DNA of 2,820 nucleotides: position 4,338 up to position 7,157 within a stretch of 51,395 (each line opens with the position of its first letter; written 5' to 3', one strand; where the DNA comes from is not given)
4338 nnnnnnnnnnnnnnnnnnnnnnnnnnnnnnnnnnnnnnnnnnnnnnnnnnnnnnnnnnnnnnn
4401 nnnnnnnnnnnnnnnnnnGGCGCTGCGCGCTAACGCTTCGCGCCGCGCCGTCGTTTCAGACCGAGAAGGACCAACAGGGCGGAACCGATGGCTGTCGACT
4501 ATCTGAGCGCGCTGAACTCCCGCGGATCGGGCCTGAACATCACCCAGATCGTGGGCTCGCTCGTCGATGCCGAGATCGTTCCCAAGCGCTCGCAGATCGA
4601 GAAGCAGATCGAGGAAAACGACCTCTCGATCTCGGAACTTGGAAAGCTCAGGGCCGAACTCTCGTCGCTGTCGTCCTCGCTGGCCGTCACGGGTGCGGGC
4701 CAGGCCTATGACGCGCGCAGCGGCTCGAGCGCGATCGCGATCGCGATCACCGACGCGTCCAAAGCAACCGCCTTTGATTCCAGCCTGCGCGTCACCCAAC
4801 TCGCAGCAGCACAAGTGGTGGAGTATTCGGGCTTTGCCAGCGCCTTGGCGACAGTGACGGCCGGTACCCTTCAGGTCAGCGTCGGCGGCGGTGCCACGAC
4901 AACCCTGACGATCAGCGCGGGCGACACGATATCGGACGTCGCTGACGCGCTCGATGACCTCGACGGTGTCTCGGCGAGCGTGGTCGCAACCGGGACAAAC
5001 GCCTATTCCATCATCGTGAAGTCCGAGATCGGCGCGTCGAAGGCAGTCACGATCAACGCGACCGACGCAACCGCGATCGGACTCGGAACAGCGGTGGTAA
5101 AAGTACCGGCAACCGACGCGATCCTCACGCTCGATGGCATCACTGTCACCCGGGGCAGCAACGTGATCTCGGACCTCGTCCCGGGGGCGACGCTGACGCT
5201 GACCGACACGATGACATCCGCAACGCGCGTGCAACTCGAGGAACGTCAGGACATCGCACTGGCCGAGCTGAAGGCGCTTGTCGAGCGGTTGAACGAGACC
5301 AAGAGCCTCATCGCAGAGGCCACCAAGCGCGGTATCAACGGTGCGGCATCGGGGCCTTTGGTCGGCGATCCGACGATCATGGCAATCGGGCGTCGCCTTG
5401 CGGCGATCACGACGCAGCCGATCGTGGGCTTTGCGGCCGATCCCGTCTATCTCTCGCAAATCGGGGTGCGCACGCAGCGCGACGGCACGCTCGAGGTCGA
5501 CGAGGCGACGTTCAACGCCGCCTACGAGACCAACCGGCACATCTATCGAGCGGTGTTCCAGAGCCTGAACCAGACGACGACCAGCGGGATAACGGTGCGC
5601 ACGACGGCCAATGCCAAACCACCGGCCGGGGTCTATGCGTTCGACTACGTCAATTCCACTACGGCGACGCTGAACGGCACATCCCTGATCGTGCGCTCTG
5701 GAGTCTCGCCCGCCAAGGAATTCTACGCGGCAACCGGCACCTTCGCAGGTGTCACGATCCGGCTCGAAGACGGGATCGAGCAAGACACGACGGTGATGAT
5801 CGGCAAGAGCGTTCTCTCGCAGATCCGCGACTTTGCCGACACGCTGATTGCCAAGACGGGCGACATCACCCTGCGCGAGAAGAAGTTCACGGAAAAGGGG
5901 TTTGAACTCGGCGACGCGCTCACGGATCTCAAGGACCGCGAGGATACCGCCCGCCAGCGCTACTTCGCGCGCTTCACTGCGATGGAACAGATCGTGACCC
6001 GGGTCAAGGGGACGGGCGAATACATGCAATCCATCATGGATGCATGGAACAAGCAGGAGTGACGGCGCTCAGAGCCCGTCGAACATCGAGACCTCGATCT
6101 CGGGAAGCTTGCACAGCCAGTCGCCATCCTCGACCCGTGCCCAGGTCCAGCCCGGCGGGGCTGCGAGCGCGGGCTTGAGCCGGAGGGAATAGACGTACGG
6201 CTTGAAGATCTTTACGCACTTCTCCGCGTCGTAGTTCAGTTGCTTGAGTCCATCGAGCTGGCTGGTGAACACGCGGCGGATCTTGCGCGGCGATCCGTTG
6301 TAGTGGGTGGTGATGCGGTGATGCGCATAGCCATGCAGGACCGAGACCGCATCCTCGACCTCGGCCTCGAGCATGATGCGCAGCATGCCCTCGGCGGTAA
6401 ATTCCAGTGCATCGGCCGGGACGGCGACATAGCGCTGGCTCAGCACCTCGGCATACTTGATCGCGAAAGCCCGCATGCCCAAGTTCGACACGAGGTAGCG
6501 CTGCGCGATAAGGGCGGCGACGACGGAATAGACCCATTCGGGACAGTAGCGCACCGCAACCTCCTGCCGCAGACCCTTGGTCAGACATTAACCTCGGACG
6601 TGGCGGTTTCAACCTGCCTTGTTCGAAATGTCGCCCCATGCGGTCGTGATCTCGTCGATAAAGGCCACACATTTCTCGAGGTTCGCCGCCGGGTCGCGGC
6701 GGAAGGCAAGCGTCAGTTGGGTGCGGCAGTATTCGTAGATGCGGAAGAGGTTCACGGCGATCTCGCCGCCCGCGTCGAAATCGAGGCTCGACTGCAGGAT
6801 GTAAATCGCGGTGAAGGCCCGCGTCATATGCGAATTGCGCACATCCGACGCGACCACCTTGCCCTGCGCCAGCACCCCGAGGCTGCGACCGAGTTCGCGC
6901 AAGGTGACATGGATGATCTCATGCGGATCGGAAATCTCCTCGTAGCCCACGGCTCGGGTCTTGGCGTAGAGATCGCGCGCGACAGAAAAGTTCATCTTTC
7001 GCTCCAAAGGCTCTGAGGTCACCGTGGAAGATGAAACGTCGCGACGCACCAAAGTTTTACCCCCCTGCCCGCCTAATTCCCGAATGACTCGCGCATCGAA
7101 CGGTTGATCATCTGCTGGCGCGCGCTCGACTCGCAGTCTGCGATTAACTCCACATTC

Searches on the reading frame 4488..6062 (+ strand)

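Call 7: search_protein_families(library=ncbifam, proteins=[window:4488-6062:+], max_evalue=0.00001)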
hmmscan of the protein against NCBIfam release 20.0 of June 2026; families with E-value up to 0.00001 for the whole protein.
window:4488-6062:+ (524 aa): 7 families
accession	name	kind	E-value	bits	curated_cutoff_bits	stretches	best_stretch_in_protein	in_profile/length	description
NF009400.1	PRK12765.1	equivalog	2.1e-26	92.6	448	2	208-369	252-411/596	flagellar filament capping protein FliD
NF005955.1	PRK08032.1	equivalog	1e-24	87.4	387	1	12-374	9-394/465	flagellar filament capping protein FliD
NF006435.1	PRK08724.1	equivalog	2.7e-18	66.1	580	1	14-188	10-187/672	flagellar filament capping protein FliD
NF005188.0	PRK06664.1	equivalog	2.3e-17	62.6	469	1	206-281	388-463/661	flagellar hook-associated protein FliD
NF005833.0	PRK07737.1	equivalog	4.6e-14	52.4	444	1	13-276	9-292/501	flagellar hook-associated protein 2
NF006282.1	PRK08453.1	equivalog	8.6e-13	47.6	500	1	208-364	433-590/673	flagellar filament capping protein FliD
NF005281.0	PRK06798.1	equivalog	3.8e-08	32.7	375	1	141-360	143-356/440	flagellar hook-associated protein 2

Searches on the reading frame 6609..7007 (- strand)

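Call 7: search_protein_families(library=ncbifam, proteins=[window:6609-7007:-], max_evalue=0.00001)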
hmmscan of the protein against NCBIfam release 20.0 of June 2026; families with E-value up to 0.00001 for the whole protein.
window:6609-7007:- (132 aa): 1 family
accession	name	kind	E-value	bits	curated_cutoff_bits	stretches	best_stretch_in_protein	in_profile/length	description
TIGR00208.1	fliS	equivalog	3.1e-06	27.3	53.75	1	57-128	50-121/124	flagellar export chaperone FliS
